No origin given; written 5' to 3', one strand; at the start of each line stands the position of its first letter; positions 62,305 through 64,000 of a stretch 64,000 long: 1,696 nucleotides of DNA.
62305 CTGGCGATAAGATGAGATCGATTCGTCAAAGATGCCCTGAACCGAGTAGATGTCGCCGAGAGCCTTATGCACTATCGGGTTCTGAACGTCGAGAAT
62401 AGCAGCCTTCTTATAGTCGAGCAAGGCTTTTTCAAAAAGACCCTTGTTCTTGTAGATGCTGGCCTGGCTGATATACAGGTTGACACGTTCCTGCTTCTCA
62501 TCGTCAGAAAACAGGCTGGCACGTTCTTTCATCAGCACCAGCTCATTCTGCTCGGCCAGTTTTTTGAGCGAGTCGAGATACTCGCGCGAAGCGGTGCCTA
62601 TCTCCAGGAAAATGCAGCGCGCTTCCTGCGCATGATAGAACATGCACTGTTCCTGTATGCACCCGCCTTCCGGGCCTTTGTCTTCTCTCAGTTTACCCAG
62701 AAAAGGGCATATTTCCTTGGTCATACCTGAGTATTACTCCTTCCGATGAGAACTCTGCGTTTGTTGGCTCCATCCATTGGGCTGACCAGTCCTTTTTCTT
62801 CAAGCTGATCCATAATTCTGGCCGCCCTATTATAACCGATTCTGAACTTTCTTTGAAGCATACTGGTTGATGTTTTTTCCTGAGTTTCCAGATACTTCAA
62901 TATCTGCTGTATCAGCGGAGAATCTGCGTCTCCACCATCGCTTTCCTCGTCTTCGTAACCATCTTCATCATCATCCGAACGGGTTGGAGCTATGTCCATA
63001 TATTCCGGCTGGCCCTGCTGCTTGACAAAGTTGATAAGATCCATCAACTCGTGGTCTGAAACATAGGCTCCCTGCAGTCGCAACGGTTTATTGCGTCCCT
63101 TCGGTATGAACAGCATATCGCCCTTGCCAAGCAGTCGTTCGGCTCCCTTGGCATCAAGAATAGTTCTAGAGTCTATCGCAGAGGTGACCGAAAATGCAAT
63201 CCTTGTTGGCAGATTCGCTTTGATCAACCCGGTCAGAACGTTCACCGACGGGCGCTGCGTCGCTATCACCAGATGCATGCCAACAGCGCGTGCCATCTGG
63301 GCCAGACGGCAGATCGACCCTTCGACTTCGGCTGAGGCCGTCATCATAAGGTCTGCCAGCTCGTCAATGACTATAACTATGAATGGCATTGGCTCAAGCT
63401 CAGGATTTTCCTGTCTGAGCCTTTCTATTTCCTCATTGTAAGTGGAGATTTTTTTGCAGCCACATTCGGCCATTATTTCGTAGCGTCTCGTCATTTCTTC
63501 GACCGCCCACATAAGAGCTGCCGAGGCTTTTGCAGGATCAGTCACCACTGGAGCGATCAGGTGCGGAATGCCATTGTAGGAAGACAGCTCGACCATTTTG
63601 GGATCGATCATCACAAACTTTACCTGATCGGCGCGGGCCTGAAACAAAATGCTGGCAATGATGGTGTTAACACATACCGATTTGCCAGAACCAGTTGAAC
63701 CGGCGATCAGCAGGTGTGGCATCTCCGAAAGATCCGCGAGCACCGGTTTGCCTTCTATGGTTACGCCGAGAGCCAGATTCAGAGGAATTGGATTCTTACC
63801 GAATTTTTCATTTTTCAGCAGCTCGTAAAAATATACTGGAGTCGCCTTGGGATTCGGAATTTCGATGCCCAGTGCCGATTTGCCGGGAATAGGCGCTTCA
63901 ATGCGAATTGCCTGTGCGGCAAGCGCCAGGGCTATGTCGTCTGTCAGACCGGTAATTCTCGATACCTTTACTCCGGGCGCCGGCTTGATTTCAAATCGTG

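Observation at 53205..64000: Two giant all-TPR proteins translationally coupled to ftsK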

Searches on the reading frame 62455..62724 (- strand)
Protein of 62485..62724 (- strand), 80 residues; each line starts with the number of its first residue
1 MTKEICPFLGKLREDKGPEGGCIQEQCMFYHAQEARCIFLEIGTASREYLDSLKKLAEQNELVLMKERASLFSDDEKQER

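Call 30: search_protein_representatives(protein=window:62500-62724:-)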
Query: 75 residues. Proteins with E-value up to 0.001 (for the whole library): 11; up to 1e-10: 7; up to 1e-30: 1. The best 11 are listed.
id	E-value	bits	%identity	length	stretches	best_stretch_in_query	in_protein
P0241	3.5e-32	125.4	79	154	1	1-75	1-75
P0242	1.4e-26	107.7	69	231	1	1-74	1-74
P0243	2.0e-26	107.2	70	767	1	1-74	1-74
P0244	3.7e-25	103.2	61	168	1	1-74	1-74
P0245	4.1e-17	77.7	56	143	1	1-75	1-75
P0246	5.0e-13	64.7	47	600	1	1-74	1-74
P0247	9.2e-12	60.7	33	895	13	17-43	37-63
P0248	7.3e-09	51.6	55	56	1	1-42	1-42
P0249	2.8e-06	43.4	39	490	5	35-60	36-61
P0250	3.9e-04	36.6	38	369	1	5-75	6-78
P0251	8.1e-04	35.6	61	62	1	37-73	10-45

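Call 33: find_encoding_contigs(protein=P0250, flank=10000, max_places=4)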
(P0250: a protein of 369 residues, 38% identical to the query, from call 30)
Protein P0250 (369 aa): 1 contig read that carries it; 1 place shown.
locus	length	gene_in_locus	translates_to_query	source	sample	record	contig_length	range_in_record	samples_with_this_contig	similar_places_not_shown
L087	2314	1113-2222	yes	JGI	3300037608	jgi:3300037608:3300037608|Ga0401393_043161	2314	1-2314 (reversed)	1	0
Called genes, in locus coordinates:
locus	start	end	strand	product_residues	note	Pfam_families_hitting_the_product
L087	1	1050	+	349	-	?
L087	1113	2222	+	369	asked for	PF24575:TPR_Slam (faint), PF13424:TPR_12 (faint), PF21033:RMD1-3 (faint), PF23914:TPR_CcmH_CycH (faint), PF00515:TPR_1 (faint), PF07719:TPR_2 (weak), PF07719:TPR_2 (weak), PF14559:TPR_19 (weak), +9 more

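Call 36: find_homologous_proteins(query=P0250, max_evalue=1e-15)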
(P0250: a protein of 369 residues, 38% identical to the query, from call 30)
Query P0250 (369 aa): 3 proteins with E <= 1e-15 among 4157 candidates.
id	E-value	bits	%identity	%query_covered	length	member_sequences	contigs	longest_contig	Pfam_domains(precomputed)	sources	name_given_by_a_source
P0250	8.6e-243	823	100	100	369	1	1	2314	PF13431.13,PF23914.2,PF13414.13,PF13176.13,PF13428.13,PF14559.13,PF24575.2,PF13371.13,PF00515.35,PF13424.13,PF21033.5,PF13432.13,PF13181.13,PF14561.13,PF07719.24,PF13174.13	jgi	jgi:tetratricopeptide (TPR) repeat protein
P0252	2.8e-170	584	88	79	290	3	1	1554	PF14559.13,PF24575.2,PF13431.13,PF13414.13,PF00515.35,PF13432.13,PF13428.13,PF13181.13,PF07719.24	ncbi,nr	ncbi:MAG TPA: tetratricopeptide repeat protein, partial [Candidatus Wallbacteria bacterium]|nr:tetra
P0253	8.6e-163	559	66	100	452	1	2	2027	PF25063.1,PF13431.13,PF23914.2,PF13414.13,PF13176.13,PF13428.13,PF14559.13,PF24575.2,PF00515.35,PF13424.13,PF21033.5,PF13432.13,PF06552.19,PF13181.13,PF14561.13,PF07719.24,PF13174.13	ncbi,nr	ncbi:MAG TPA: tetratricopeptide repeat protein, partial [Candidatus Wallbacteria bacterium]|nr:tetra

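Call 39: find_related_loci(query=A3, collection=metagenome_contigs, flank=10000)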
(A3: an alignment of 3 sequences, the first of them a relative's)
Query A3 (452 aa) in metagenome_contigs; peptide patterns used: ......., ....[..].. (x = any residue, [..] = any of these).
314 stretches matched a pattern; 4 encode a relative of the query (tblastn E <= 1e-3); 4 distinct loci.
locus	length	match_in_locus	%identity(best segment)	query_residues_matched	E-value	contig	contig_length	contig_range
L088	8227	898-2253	67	1-452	0e+0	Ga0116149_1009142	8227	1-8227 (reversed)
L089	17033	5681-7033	65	1-452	0e+0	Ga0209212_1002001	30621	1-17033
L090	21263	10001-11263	24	83-429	6e-16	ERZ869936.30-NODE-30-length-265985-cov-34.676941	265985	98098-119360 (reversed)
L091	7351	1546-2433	21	98-418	7e-10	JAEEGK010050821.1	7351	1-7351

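Call 46: search_protein_families(library=pfam, proteins=[window:62485-62724:-], max_evalue=10)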
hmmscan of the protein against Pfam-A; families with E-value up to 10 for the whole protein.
window:62485-62724:- (80 aa): 1 family
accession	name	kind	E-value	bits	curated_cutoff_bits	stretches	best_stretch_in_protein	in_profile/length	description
PF14608.12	zf-CCCH_2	-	0.57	11.3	25.8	1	20-32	6-19/19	RNA-binding, Nab2-type zinc finger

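Call 56: predict_structure(alignment_id=A5)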
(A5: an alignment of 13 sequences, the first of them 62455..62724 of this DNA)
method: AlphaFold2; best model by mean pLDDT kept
length: 90 residues; sequences in the alignment: 13
mean_pLDDT: 65.6   pTM: 0.34
mean pLDDT of the five models: 65.6, 62.9, 61.7, 60.2, 59.7
residues with pLDDT >= 90: 0; 70-90: 44; 50-70: 17; < 50: 29
segments of 3 or more residues with pLDDT < 50: 1-27
pLDDT, mean of each block of 10 residues (from residue 1): 41 45 46 55 66 85 85 86 80
secondary structure, 60 per line:
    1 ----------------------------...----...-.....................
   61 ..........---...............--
elements in order: E29-31 E36-38 H40-70 H74-88

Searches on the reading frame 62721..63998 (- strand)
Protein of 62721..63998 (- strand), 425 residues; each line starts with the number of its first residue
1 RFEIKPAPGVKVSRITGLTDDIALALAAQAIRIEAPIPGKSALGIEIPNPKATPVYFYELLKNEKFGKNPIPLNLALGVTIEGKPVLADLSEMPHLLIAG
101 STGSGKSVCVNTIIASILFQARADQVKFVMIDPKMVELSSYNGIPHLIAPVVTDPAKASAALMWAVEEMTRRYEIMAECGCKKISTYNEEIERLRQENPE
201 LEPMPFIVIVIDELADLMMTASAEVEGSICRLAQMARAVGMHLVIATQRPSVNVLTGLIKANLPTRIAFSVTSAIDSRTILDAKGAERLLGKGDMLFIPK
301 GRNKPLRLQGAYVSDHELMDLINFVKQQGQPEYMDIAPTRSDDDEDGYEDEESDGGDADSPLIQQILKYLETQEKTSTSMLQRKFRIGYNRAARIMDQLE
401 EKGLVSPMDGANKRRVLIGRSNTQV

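Call 10: search_protein_families(library=pfam, proteins=[window:62721-63998:-], max_evalue=0.01)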
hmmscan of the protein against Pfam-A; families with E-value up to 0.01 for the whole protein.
window:62721-63998:- (425 aa): 9 families
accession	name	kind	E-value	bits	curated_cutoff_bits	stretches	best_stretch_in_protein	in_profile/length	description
PF01580.24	FtsK_SpoIIIE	-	1e-69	234.8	24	1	58-252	3-221/221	FtsK/SpoIIIE family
PF09397.16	FtsK_gamma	-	1.4e-24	86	30.6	1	359-418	3-62/63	Ftsk gamma domain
PF17854.6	FtsK_alpha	-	7.7e-18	65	22.9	1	1-49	53-101/101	FtsK alpha domain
PF01935.23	DUF87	-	8.4e-07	29.7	23.2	1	85-133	13-60/220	Helicase HerA, central domain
PF12846.13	AAA_10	-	8.2e-06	25.5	27.5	1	93-135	21-59/362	AAA-like domain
PF05621.17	TniB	-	0.00028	20.8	22.4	0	91-115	33-57/189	Bacterial TniB protein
PF13191.12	AAA_16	-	0.0023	18.9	32.6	1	93-215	24-142/167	AAA ATPase domain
PF10412.15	TrwB_AAD_bind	-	0.0053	16.1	20.5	0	91-133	13-51/387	Type IV secretion-system coupling protein DNA-binding domain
PF20703.3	nSTAND1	-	0.0054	16.8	27.1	1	86-246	26-158/379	Novel STAND NTPase 1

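Call 17: find_homologous_proteins(query=window:62721-63998:-, max_evalue=1e-30)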
Query window:62721-63998:- (425 aa): 8000 proteins with E <= 1e-30 among 8000 candidates; the best 120 are listed.
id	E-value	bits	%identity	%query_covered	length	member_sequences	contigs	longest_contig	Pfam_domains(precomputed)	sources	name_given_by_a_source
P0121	4.0e-251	851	93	100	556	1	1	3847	PF01935.24,PF17854.7,PF12846.14,PF01580.25,PF05621.18,PF09397.17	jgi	jgi:S-DNA-T family DNA segregation ATPase FtsK/SpoIIIE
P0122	2.1e-243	826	88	100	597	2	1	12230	PF01935.24,PF17854.7,PF12846.14,PF01580.25,PF09397.17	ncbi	-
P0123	1.8e-217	740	83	95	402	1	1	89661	PF01935.24,PF17854.7,PF12846.14,PF01580.25,PF05621.18,PF09397.17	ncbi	-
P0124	1.2e-201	688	75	100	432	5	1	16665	PF01935.24,PF17854.7,PF01580.25,PF09397.17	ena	-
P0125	1.3e-193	662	73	98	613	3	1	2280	PF17854.7,PF12846.14,PF01580.25,PF09397.17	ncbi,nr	ncbi:MAG TPA: DNA translocase FtsK, partial [Candidatus Ozemobacteraceae bacterium]|nr:DNA transloca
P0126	3.1e-193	660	72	98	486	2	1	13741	PF01935.24,PF03740.20,PF17854.7,PF12846.14,PF01580.25,PF09397.17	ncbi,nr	ncbi:MAG: DNA translocase SpoIIIE [bacterium ADurb.Bin374]|nr:MAG: DNA translocase SpoIIIE [bacteriu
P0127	8.5e-168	577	73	85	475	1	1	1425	PF01935.24,PF17854.7,PF12846.14,PF01580.25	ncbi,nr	ncbi:MAG TPA: DNA translocase FtsK, partial [Candidatus Ozemobacteraceae bacterium]|nr:DNA transloca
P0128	1.9e-161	556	78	78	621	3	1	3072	PF17854.7,PF01580.25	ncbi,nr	ncbi:MAG: DNA translocase FtsK, partial [Candidatus Riflebacteria bacterium]|nr:DNA translocase FtsK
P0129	7.9e-157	541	100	59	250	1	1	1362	PF01580.25,PF09397.17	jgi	-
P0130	2.4e-149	516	57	100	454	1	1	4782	PF17854.7,PF01580.25,PF09397.17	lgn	-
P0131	1.8e-148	513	59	98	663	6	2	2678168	PF17854.7,PF12846.14,PF01580.25,PF09397.17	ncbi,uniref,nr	ncbi:DNA translocase FtsK [Carboxydocella sporoproducens DSM 16521]|uniref:DNA translocase FtsK n=2 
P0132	3.8e-147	509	58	99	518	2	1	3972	PF01935.24,PF17854.7,PF01580.25,PF09397.17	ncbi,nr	ncbi:MAG: DNA translocase FtsK, partial [Defluviitaleaceae bacterium]|nr:DNA translocase FtsK [Deflu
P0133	5.9e-147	508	57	99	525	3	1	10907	PF01252.24,PF17854.7,PF01580.25,PF09397.17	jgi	-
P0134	1.2e-146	507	58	98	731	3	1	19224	PF17854.7,PF13491.12,PF01580.25,PF09397.17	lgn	-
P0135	2.5e-146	506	57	98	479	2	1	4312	PF17854.7,PF01580.25,PF09397.17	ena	-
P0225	2.0e-143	496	57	98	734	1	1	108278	PF17854.7,PF13491.12,PF01580.25,PF09397.17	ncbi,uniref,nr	ncbi:S-DNA-T family DNA segregation ATPase FtsK/SpoIIIE [Desulfofundulus luciae]|uniref:S-DNA-T fami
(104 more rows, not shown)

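Call 18: find_encoding_contigs(protein=P0123, flank=10000, max_places=3)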
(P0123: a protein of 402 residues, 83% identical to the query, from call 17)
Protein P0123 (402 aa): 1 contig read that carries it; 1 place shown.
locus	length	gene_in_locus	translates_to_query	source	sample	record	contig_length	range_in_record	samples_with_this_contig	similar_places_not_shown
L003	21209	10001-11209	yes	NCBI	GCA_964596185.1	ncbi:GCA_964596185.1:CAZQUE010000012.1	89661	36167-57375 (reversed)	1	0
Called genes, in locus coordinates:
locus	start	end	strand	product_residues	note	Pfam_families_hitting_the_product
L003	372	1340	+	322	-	PF06037:DUF922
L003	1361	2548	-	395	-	-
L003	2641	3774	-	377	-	-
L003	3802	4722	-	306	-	PF04227:Indigoidine_A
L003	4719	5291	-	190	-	-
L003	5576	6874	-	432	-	-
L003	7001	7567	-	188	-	PF08207:EFP_N, PF01132:EFP, PF09285:Elong-fact-P_C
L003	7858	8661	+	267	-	PF02673:BacA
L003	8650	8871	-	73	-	-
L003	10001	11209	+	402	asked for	PF17854:FtsK_alpha (weak), PF01580:FtsK_SpoIIIE, PF01935:DUF87 (weak), PF05621:TniB (faint), PF12846:AAA_10 (faint), PF09397:FtsK_gamma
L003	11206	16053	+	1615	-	-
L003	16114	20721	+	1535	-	-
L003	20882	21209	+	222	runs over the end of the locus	-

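Call 19: find_encoding_contigs(protein=P0124, flank=10000, max_places=3)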
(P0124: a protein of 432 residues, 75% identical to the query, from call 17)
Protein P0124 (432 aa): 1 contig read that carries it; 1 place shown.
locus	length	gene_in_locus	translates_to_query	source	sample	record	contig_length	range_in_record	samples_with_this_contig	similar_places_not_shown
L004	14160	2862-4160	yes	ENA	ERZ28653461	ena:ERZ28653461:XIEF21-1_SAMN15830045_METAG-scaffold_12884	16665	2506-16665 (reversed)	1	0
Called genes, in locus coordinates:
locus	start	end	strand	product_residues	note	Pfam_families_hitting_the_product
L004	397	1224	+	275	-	PF02673:BacA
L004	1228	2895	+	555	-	-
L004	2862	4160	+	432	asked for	PF17854:FtsK_alpha, PF01580:FtsK_SpoIIIE, PF01935:DUF87 (faint), PF09397:FtsK_gamma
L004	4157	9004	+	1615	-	-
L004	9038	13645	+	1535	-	-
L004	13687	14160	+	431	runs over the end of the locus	PF00919:UPF0004, PF04055:Radical_SAM, PF01938:TRAM (weak), PF18693:TRAM_2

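Call 20: find_encoding_contigs(protein=P0126, flank=10000, max_places=3)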
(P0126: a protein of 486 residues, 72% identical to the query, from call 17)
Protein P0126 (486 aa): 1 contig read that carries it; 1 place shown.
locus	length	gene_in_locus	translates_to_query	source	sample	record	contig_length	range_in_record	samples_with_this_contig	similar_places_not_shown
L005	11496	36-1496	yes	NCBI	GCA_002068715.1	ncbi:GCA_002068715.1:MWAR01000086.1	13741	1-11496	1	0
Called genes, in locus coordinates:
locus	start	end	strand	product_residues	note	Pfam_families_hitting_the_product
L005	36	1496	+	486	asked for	PF03740:PdxJ, PF17854:FtsK_alpha, PF01580:FtsK_SpoIIIE, PF01935:DUF87 (faint), PF12846:AAA_10 (faint), PF09397:FtsK_gamma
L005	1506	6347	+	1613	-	-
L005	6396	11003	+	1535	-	-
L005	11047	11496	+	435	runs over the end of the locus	PF00919:UPF0004, PF04055:Radical_SAM, PF18693:TRAM_2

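Call 21: find_encoding_contigs(protein=P0121, flank=10000, max_places=3)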
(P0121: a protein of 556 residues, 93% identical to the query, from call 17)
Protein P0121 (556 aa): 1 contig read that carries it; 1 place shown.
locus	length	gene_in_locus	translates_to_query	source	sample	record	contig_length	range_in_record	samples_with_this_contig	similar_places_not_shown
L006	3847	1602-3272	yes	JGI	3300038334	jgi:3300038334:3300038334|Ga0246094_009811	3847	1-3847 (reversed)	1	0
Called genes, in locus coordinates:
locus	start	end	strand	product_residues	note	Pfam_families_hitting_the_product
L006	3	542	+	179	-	?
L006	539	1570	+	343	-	-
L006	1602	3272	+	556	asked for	PF17854:FtsK_alpha, PF01580:FtsK_SpoIIIE, PF01935:DUF87 (weak), PF12846:AAA_10 (faint), PF05621:TniB (faint), PF09397:FtsK_gamma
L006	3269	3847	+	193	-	?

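Call 62: find_encoding_contigs(protein=P0131, flank=8000, max_places=1)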
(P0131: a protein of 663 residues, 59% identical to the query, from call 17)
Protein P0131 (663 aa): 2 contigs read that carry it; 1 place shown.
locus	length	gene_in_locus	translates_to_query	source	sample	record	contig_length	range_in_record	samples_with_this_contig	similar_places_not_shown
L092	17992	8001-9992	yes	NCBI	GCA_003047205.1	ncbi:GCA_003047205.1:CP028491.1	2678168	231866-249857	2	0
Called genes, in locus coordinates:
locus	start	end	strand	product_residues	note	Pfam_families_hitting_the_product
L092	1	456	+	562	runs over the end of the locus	PF27229:SSO2105_N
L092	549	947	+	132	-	-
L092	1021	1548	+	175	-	PF00210:Ferritin (faint), PF02915:Rubrerythrin, PF21349:RUBY_RBDX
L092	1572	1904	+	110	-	PF21349:RUBY_RBDX, PF23458:DUF7130 (weak)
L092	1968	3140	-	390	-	PF07690:MFS_1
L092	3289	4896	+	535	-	PF00672:HAMP (weak), PF00015:MCPsignal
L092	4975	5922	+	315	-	PF00056:Ldh_1_N, PF02866:Ldh_1_C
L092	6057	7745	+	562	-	PF27229:SSO2105_N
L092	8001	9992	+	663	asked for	PF17854:FtsK_alpha, PF01580:FtsK_SpoIIIE, PF12846:AAA_10 (faint), PF09397:FtsK_gamma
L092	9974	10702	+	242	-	PF01479:S4, PF00849:PseudoU_synth_2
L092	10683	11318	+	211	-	PF00005:ABC_tran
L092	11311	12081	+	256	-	PF03649:UPF0014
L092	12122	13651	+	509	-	PF02985:HEAT (faint), PF13513:HEAT_EZ (faint), PF13646:HEAT_2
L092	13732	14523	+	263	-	PF02535:Zip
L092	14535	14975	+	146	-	PF04284:DUF441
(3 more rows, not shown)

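Call 63: find_encoding_contigs(protein=P0225, flank=8000, max_places=1)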
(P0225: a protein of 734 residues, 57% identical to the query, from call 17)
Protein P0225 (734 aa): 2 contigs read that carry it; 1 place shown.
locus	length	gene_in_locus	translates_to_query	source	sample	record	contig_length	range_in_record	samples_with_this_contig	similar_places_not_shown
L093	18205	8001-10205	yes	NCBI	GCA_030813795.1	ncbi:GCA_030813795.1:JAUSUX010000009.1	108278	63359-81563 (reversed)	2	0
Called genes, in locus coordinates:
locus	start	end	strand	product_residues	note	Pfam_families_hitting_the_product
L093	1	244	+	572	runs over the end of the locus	PF00239:Resolvase, PF07508:Recombinase, PF13408:Zn_ribbon_recom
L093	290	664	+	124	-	PF00574:CLP_protease (weak)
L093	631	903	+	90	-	PF14035:YlzJ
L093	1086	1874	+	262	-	PF02673:BacA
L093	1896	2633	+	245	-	PF00392:GntR, PF07729:FCD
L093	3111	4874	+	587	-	PF02652:Lactate_perm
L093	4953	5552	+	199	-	PF02589:LUD_dom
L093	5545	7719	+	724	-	PF02589:LUD_dom, PF13183:Fer4_8, PF02754:CCG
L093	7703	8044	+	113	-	-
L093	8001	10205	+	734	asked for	PF13491:FtsK_4TM, PF17854:FtsK_alpha, PF01580:FtsK_SpoIIIE, PF09397:FtsK_gamma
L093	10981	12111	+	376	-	PF00581:Rhodanese, PF26341:AAA_SelU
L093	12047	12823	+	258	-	PF12844:HTH_19, PF13413:HTH_25, PF13464:RodZ_C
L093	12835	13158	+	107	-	-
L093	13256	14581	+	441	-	PF00919:UPF0004, PF04055:Radical_SAM, PF01938:TRAM (weak), PF18693:TRAM_2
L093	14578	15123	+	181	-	PF01066:CDP-OH_P_transf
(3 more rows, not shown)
